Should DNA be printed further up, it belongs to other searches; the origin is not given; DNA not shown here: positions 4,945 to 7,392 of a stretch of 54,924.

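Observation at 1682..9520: Candidate cAMP-gated peptide/protein-processing module: cyclase-STAND, RRE-M50-2xCNB protease, zinc mini-protein, leader-bearing repeat protein, Crp regulator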

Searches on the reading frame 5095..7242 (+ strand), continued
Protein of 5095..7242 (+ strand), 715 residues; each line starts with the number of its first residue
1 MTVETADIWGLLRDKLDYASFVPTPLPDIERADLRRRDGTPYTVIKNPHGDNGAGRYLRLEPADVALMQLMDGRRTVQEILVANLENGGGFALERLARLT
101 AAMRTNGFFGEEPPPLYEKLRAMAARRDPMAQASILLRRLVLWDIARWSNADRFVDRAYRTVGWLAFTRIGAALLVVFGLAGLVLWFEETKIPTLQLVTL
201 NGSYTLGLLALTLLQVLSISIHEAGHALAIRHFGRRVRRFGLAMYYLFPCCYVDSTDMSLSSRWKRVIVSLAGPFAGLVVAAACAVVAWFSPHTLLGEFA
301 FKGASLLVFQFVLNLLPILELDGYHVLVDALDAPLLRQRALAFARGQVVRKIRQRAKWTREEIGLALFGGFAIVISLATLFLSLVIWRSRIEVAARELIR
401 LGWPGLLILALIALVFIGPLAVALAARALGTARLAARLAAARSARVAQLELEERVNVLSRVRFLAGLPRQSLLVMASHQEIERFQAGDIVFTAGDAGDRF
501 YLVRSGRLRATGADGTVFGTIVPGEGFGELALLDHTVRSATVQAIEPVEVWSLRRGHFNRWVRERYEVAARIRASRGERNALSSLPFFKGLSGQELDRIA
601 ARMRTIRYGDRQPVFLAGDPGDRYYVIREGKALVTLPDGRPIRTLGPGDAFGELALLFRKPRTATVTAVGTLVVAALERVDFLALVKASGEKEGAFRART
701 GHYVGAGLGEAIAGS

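Call 33: find_related_loci(query=A3, collection=genome_contigs, flank=10000)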
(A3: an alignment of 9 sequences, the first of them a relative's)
Query A3 (725 aa) in genome_contigs; peptide patterns used: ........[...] (x = any residue, [..] = any of these).
443 stretches matched a pattern; 437 encode a relative of the query (tblastn E <= 1e-3); the best 80 are kept; 80 distinct loci.
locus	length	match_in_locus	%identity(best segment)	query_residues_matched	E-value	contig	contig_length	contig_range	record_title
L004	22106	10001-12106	55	18-722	0e+0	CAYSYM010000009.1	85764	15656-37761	MAG TPA_asm: uncultured Chloroflexota bacterium isolate SRP093762_co1_128 genome assembly, contig: NODE_165_length_85764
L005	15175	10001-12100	42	13-718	1e-163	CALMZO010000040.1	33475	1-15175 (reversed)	MAG TPA_asm: uncultured Chloroflexi bacterium isolate SRR6670122_bin.22_CONCOCT_v1.1_MAG genome assembly, contig: ERZ534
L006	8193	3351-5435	41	21-722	2e-155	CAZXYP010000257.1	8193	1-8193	MAG TPA_asm: uncultured Anaerolineales bacterium isolate binchicken_co107_231 genome assembly, contig: NODE_18907_length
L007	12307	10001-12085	41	21-722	1e-154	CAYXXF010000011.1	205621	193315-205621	MAG TPA_asm: uncultured Anaerolineales bacterium isolate SRP173033_co1_212 genome assembly, contig: NODE_53_length_20562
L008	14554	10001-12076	42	21-719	2e-153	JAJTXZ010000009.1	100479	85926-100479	MAG: Anaerolineae bacterium isolate DTUCFX8 9-Genome25, whole genome shotgun sequence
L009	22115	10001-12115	40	5-719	6e-149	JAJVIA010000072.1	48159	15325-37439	MAG: Anaerolineae bacterium isolate Bin_34 c_000000002232, whole genome shotgun sequence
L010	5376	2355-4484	46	7-718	3e-149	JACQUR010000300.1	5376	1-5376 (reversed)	MAG: Chloroflexi bacterium isolate NC_groundwater_1442_Ag_S-0.65um_69_44 S_p65_S5_coassembly_k141_3025521, whole genome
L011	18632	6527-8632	43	3-719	7e-137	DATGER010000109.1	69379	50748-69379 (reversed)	MAG TPA_asm: Chloroflexota bacterium isolate SMAG_U9707 k141_943944, whole genome shotgun sequence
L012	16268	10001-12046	42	21-718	1e-134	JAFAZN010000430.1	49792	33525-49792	MAG: Chloroflexota bacterium isolate CP_BM_RX_R9_6 BM_RX_R9_k147_744612, whole genome shotgun sequence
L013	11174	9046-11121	43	12-719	9e-134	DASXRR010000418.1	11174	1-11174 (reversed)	MAG TPA_asm: Chloroflexota bacterium isolate SMAG_U4645 k141_1077243, whole genome shotgun sequence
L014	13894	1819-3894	42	21-719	3e-132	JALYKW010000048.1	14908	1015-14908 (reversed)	MAG: Chloroflexota bacterium isolate AFD bin23 SD1484-86_k127_2093929, whole genome shotgun sequence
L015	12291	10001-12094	41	16-718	4e-129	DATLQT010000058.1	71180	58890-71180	MAG TPA_asm: Candidatus Dormiibacterota bacterium isolate SMAG_U13885 k141_301476, whole genome shotgun sequence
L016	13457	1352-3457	39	4-720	5e-127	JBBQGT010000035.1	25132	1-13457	MAG: Tepidiformales bacterium isolate Co_metawrap_944 Cmw_944_k141_21235664_length_25132_cov_11.9982, whole genome shotg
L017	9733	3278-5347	40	22-718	1e-124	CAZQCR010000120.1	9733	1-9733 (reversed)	MAG TPA_asm: uncultured Anaerolineaceae bacterium isolate binchicken_co186_66 genome assembly, contig: NODE_9419_length_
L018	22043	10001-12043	43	21-696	1e-124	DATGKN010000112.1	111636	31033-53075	MAG TPA_asm: Chloroflexota bacterium isolate SMAG_U9860 k141_191288, whole genome shotgun sequence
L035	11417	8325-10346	33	21-701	3e-92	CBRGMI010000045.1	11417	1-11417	MAG TPA_asm: uncultured bacterium isolate SRR11839387_binner23_Refined_27 genome assembly, contig: ERZ27397406.1768, who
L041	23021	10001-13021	31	21-696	2e-90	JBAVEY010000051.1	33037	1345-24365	MAG: Actinomycetota bacterium isolate MFD04307_ilm_asm_bin8 k127_48792, whole genome shotgun sequence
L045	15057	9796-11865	35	20-717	8e-90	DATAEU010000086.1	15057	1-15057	MAG TPA_asm: Actinomycetota bacterium isolate SMAG_U6785 k141_329588, whole genome shotgun sequence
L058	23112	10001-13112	32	17-700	7e-88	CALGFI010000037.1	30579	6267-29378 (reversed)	MAG TPA_asm: uncultured bacterium isolate ERR671918_bin.38_CONCOCT_v1.1_MAG genome assembly, contig: ERZ1756179.109, who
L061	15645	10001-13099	32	9-701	1e-87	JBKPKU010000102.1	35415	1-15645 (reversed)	MAG: Actinomycetota bacterium isolate GS_HAYS_MAG_00110 GS_HAYS_000003888890, whole genome shotgun sequence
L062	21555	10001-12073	34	6-700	3e-87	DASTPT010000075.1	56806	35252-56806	MAG TPA_asm: Actinomycetota bacterium isolate SMAG_U2204 k141_561378, whole genome shotgun sequence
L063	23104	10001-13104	35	15-717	4e-87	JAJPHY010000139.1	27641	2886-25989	MAG: Actinomycetota bacterium isolate Centralia_MAG_23 k107_29098177, whole genome shotgun sequence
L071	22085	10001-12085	33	8-711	1e-85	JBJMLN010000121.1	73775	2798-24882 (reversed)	MAG: Actinomycetota bacterium isolate H1_18_all_fractions_maxb_99_69_12 k255_6220096, whole genome shotgun sequence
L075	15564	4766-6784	33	22-678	3e-85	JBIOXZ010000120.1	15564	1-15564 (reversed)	MAG: Actinomycetota bacterium isolate MAG043 k127_4348931, whole genome shotgun sequence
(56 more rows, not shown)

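Call 38: search_protein_families(library=ncbifam, proteins=[L009:9010-9939:+, L009:14827-16824:-, L009:8756-8992:+, L009:16821-17174:-, L009:8489-8734:+, L009:9902-12148:+, L009:7407-8432:+, L009:12240-12884:+], max_evalue=0.01)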
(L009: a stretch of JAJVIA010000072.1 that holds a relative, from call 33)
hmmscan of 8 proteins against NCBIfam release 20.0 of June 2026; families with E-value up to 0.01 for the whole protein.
L009:9010-9939:+ (309 aa): 9 families
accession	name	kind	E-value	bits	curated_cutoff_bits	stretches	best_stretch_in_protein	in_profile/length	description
TIGR00768.1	rimK_fam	subfamily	1.4e-22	80.3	143.4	1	122-300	96-275/276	RimK family alpha-L-glutamate ligase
NF007764.0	PRK10446.1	equivalog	8.7e-19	67.9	331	1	143-305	127-290/300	30S ribosomal protein S6--L-glutamate ligase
TIGR02144.1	LysX_arch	equivalog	3.4e-15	55.9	275.6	1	122-302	96-276/281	lysine biosynthesis protein LysX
NF040720.1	MptN_Meth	equivalog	1.5e-11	43.9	350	1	122-300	110-289/291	tetrahydromethanopterin:alpha-L-glutamate ligase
TIGR04356.1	grasp_GAK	hypoth_equivalog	4.1e-08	32.6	300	1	116-303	102-285/287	GAK system ATP-grasp enzyme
TIGR04187.1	GRASP_SAV_5884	subfamily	1.7e-07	30.7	350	1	122-301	132-311/312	ATP-grasp ribosomal peptide maturase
NF003573.0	PRK05246.1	equivalog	1.8e-07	30.3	272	1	135-305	140-313/316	glutathione synthase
NF002378.0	PRK01372.1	subfamily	1.7e-05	23.7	243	1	122-277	109-268/305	D-alanine--D-alanine ligase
TIGR01205.1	D_ala_D_alaTIGR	subfamily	0.00021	20.4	245.65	1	121-277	114-284/318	D-alanine--D-alanine ligase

L009:14827-16824:- (665 aa): 14 families
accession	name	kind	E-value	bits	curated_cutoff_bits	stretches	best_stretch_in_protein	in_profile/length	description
TIGR03975.1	rSAM_ocin_1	subfamily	2e-195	650.8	281.85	1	26-639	1-606/606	RiPP maturation radical SAM C-methyltransferase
TIGR04367.1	HpnR_B12_rSAM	equivalog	1.7e-17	63.2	650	1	131-443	33-332/490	hopanoid C-3 methylase HpnR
TIGR03471.1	HpnJ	equivalog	2e-14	53.3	577.6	1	170-460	79-361/472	hopanoid biosynthesis associated radical SAM protein HpnJ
NF033712.0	B12_rSAM_KedN5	subfamily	8.5e-14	50.7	700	1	150-454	52-360/624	KedN5 family methylcobalamin-dependent radical SAM C-methyltransferase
TIGR04013.1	B12_SAM_MJ_1487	hypoth_equivalog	3e-13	49.4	251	1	128-317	11-169/382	TIGR04013 family B12-binding domain/radical SAM domain-containing protein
TIGR02026.1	BchE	equivalog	3.4e-13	49.3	481.35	1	135-446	38-347/497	magnesium-protoporphyrin IX monomethyl ester anaerobic oxidative cyclase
TIGR04014.1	B12_SAM_MJ_0865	equivalog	4.6e-12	45.4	360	1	213-461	90-333/434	methyl-coenzyme M reductase glutamine C-methyltransferase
NF050148.1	rSAM_ApyD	equivalog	6.5e-11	41.3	750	1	147-342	62-243/645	RiPP biosynthesis radical SAM protein ApyD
TIGR04190.1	B12_SAM_Ta0216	equivalog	4.6e-07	28.8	500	1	175-411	96-340/554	TIGR04190 family B12-binding domain/radical SAM domain protein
NF040546.1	rSAM_CUAEP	equivalog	1.2e-06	27.5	500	1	176-317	65-189/468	CUAEP/CCAEP-tail radical SAM (seleno)protein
NF038361.1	rSAM_Sden_1168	equivalog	3.7e-06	25.8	575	1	160-354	141-337/560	Sden_1168 family B12-binding radical SAM P-methyltransferase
TIGR04295.1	B12_rSAM_oligo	hypoth_equivalog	2.9e-05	22.9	400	1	211-409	122-306/422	TIGR04295 family B12-binding domain-containing radical SAM protein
TIGR04072.2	rSAM_ladder_B12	equivalog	0.00027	19.7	360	1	178-450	89-335/443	lipid biosynthesis B12-binding/radical SAM protein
TIGR04479.1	bcpD_PhpK_rSAM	subfamily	0.0016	16.9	600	1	159-457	110-402/504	PhpK family radical SAM P-methyltransferase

L009:8756-8992:+ (78 aa): 1 family
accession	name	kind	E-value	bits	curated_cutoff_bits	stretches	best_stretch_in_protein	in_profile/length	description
NF038399.1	NH_RiPP_Os17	domain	1.6e-14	53.7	40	1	5-64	2-63/63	Os1348 family NHLP clan protein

L009:16821-17174:- (117 aa): 1 family
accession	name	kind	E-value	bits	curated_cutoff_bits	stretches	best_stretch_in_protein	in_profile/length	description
NF038399.1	NH_RiPP_Os17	domain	3e-17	62.5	40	1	29-89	1-63/63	Os1348 family NHLP clan protein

L009:8489-8734:+ (81 aa): 0 families

L009:9902-12148:+ (748 aa): 7 families
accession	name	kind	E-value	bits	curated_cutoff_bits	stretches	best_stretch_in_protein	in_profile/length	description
NF041824.1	daptide_HExxH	equivalog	1.9e-41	142.5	300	1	72-440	10-361/379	daptide biosynthesis intramembrane metalloprotease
NF058543.1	ActPatMycb56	equivalog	1e-25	90.3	460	2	620-705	2-91/317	acetyltransferase Pat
NF041163.2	encap_f2b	equivalog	2.9e-18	66.2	400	2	614-741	71-205/450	family 2B encapsulin nanocompartment shell protein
TIGR03896.1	cyc_nuc_ocin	subfamily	9.2e-17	61.4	161.05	2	619-722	143-251/317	bacteriocin-type transport-associated protein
NF058609.1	RiPP_HExxH_LiaK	equivalog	3.6e-13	49.7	225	1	242-365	91-212/246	YydH/LiaK family epipeptide maturation metalloprotease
NF008732.0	PRK11753.1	equivalog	1.8e-08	34.1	266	1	518-587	27-102/214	cAMP-activated global transcriptional regulator CRP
NF006901.0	PRK09392.1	equivalog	2.6e-07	30.2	211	1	614-715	7-112/236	transcriptional activator FtrB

L009:7407-8432:+ (341 aa): 9 families
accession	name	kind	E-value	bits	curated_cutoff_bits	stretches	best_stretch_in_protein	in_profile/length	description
NF052530.1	Heli_ShapePgp3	exception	1e-09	37.9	300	1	124-246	147-262/270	peptidoglycan metallopeptidase Pgp3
NF053825.1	PdgNdpepShyA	equivalog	3.6e-08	32.5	700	1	141-237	292-382/425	peptidoglycan DD-endopeptidase ShyA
NF052336.1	PdgHdaseHSB100310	equivalog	1.2e-07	31.5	500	1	144-239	56-145/316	peptidoglycan hydrolase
NF053824.1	PdgNdpepShyC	equivalog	1.8e-07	30.5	700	1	144-233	295-378/429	peptidoglycan DD-endopeptidase ShyC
NF008652.0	PRK11649.1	equivalog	3.7e-07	29.2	341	1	144-235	312-397/439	murein DD-endopeptidase MepM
NF053738.1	S2SprSpoIIQBc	equivalog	1.6e-05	24.7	250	1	147-246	124-221/232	stage II sporulation protein SpoIIQ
NF052529.1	PG_M23_Pgp6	exception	3e-05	22.9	600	1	145-236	335-420/452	peptidoglycan metallopeptidase Pgp6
NF041208.1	celldiv_DipM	equivalog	0.0001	21.7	740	1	144-239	318-408/419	cell division endopeptidase DipM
NF040883.1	amid_act_ActS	equivalog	0.0091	15.3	375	0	156-236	146-221/242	amidase activator ActS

L009:12240-12884:+ (214 aa): 6 families
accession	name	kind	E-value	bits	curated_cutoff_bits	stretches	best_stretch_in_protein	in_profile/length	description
NF011160.0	PRK14562.1-5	equivalog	1.6e-85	285.9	291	1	7-213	3-209/213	haloacid dehalogenase superfamily protein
NF011158.0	PRK14562.1-3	equivalog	8.5e-61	205.3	359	1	8-211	2-209/210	haloacid dehalogenase superfamily protein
NF011161.0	PRK14562.1-6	equivalog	6.1e-51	172.7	228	1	5-210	11-215/218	haloacid dehalogenase superfamily protein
NF011156.0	PRK14562.1-1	equivalog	1.7e-34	119.6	308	1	12-195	13-195/200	haloacid dehalogenase superfamily protein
NF011159.0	PRK14562.1-4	equivalog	8.6e-27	94.1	269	1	17-209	10-197/198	haloacid dehalogenase superfamily protein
NF011157.0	PRK14562.1-2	equivalog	9.5e-19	67.9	238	1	13-187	6-175/191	haloacid dehalogenase superfamily protein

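Call 41: search_protein_families(library=pfam, proteins=[L041:9168-9929:+, L063:7504-8370:+, L071:5373-6098:+, L062:8042-8821:+, L075:11573-12976:+, L058:6624-7154:+, L035:4445-4813:+, L061:13281-13754:+, L075:602-1108:+, L045:3851-4246:+], max_evalue=0.01)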
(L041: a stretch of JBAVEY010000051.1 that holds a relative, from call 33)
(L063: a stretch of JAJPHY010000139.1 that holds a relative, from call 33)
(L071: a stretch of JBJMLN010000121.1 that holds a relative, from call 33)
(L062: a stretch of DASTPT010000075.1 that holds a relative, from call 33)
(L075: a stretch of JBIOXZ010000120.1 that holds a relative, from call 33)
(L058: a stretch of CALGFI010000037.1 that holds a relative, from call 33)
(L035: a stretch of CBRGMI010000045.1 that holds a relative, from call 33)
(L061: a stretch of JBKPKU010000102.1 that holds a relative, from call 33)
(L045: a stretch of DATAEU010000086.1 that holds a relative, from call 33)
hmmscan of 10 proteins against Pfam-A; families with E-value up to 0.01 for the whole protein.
L041:9168-9929:+ (254 aa): 0 families

L063:7504-8370:+ (289 aa): 10 families
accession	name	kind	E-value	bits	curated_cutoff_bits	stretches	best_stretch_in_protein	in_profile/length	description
PF17827.6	PrmC_N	-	2.2e-10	41.4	23.4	1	9-81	1-71/71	PrmC N-terminal domain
PF05175.20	MTS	-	3.7e-10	40.1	23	1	89-201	3-112/170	Methyltransferase small domain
PF13649.12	Methyltransf_25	-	2e-09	38.4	27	1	123-194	2-71/97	Methyltransferase domain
PF13847.12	Methyltransf_31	-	3.6e-08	33.7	27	1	121-194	6-81/145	Methyltransferase domain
PF08242.18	Methyltransf_12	-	4.7e-05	24.5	30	1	123-193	1-71/98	Methyltransferase domain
PF08241.18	Methyltransf_11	-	9.5e-05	23.4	21.2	1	123-192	1-65/95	Methyltransferase domain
PF24675.1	NpmA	-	0.002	17.9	60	1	106-162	11-68/214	16S rRNA (adenine(1408)-N(1))-methyltransferase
PF01170.24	UPF0020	-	0.0025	18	22.3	1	136-200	70-134/197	RMKL-like, methyltransferase domain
PF03602.21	Cons_hypoth95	-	0.0037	17.4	24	1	121-211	44-137/182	Conserved hypothetical protein 95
PF06325.19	PrmA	-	0.0047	16.9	22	1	121-172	164-215/296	Ribosomal protein L11 methyltransferase (PrmA)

L071:5373-6098:+ (242 aa): 1 family
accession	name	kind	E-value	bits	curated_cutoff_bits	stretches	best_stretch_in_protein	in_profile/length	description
PF09534.15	Trp_oprn_chp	-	3.3e-06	27.5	29.6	1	28-187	2-143/180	Tryptophan-associated transmembrane protein (Trp_oprn_chp)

L062:8042-8821:+ (260 aa): 5 families
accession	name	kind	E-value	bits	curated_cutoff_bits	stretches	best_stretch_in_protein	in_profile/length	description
PF00578.27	AhpC-TSA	-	4.3e-17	62.6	26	1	123-240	1-122/124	AhpC/TSA family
PF08534.16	Redoxin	-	3.8e-13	49.9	26.6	1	122-250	1-142/148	Redoxin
PF00085.26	Thioredoxin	-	5.7e-08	33.1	23.5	1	149-184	20-56/103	Thioredoxin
PF13905.12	Thioredoxin_8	-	1.1e-05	26.1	27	1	148-239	2-94/94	Thioredoxin-like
PF13098.12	Thioredoxin_2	-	0.00016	22.4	27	1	147-256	5-104/104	Thioredoxin-like domain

L075:11573-12976:+ (468 aa): 4 families
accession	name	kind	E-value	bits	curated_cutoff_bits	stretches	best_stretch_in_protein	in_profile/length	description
PF00884.28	Sulfatase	-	3.1e-47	161.8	25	1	37-367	1-301/301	Sulfatase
PF16347.10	SGSH_C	-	7.3e-29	101.3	29.3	1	317-466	1-152/154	N-sulphoglucosamine sulphohydrolase, C-terminal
PF01663.27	Phosphodiest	-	0.0017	18.4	23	0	276-318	183-225/342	Type I phosphodiesterase / nucleotide pyrophosphatase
PF02995.22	DUF229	-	0.0017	17.6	25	1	276-320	305-349/496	Protein of unknown function (DUF229)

L058:6624-7154:+ (177 aa): 0 families

L035:4445-4813:+ (123 aa): 0 families

L061:13281-13754:+ (158 aa): 0 families

L075:602-1108:+ (169 aa): 0 families

L045:3851-4246:+ (132 aa): 0 families

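Call 46: find_related_loci(query=window:5095-7239:+, collection=metagenome_contigs, flank=10000)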
Query window:5095-7239:+ (715 aa) in metagenome_contigs; peptide patterns used: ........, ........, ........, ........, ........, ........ (x = any residue, [..] = any of these).
114 stretches matched a pattern; 18 encode a relative of the query (tblastn E <= 1e-3); 18 distinct loci.
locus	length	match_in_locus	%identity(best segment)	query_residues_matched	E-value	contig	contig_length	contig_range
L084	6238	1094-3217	82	7-714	0e+0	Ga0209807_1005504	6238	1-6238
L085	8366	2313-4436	82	7-714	0e+0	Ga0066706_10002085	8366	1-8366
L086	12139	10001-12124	81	7-714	0e+0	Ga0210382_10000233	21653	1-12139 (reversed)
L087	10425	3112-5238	81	6-714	0e+0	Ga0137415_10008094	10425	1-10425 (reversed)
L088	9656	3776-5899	81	7-714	0e+0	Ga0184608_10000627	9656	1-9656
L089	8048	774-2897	81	7-714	0e+0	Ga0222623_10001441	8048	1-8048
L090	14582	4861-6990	81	6-715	0e+0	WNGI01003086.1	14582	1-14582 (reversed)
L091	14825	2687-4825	81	2-714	0e+0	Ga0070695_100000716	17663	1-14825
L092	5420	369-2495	82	6-714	0e+0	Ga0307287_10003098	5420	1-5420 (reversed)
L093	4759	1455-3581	75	7-715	0e+0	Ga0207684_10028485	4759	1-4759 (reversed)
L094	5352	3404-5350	82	6-702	0e+0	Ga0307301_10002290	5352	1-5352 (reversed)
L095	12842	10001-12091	65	7-703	0e+0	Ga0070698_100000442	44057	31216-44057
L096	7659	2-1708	83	146-714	0e+0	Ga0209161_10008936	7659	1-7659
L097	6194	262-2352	65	7-703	0e+0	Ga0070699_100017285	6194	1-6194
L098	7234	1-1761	68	117-703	0e+0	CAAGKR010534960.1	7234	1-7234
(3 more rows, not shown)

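Call 47: find_encoding_contigs(protein=P0121, flank=10000, max_places=1)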
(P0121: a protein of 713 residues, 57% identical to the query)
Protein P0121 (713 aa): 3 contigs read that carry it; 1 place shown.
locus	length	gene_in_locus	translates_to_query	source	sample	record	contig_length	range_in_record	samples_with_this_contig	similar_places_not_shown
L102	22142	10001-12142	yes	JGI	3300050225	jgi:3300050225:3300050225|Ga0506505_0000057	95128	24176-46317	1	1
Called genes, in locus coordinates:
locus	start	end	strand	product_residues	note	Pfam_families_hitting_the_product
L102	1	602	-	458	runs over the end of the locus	PF02844:GARS_N, PF01071:GARS_A, PF02655:ATP-grasp_3 (weak), PF02843:GARS_C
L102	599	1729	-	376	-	PF01135:PCMT, PF00398:RrnaAD (weak), PF13649:Methyltransf_25 (weak)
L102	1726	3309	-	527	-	PF00117:GATase, PF07722:Peptidase_C26, PF02540:NAD_synthase (faint), PF00958:GMP_synt_C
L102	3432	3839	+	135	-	PF00903:Glyoxalase, PF22677:Ble-like_N (weak), PF18029:Glyoxalase_6 (weak)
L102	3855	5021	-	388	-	-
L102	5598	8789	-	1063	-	PF00211:Guanylate_cyc, PF24463:DUF7577 (faint), PF13191:AAA_16, PF13424:TPR_12 (faint)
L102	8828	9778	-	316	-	-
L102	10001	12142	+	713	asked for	PF02163:Peptidase_M50, PF00027:cNMP_binding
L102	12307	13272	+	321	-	PF14407:Frankia_peptide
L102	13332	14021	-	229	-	PF00027:cNMP_binding, PF13545:HTH_Crp_2, PF00325:Crp (weak)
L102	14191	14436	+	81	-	-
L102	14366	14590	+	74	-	-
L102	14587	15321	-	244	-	PF01636:APH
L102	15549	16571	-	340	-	-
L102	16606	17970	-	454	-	PF01523:PmbA_TldD_1st, PF19290:PmbA_TldD_2nd (weak), PF19289:PmbA_TldD_3rd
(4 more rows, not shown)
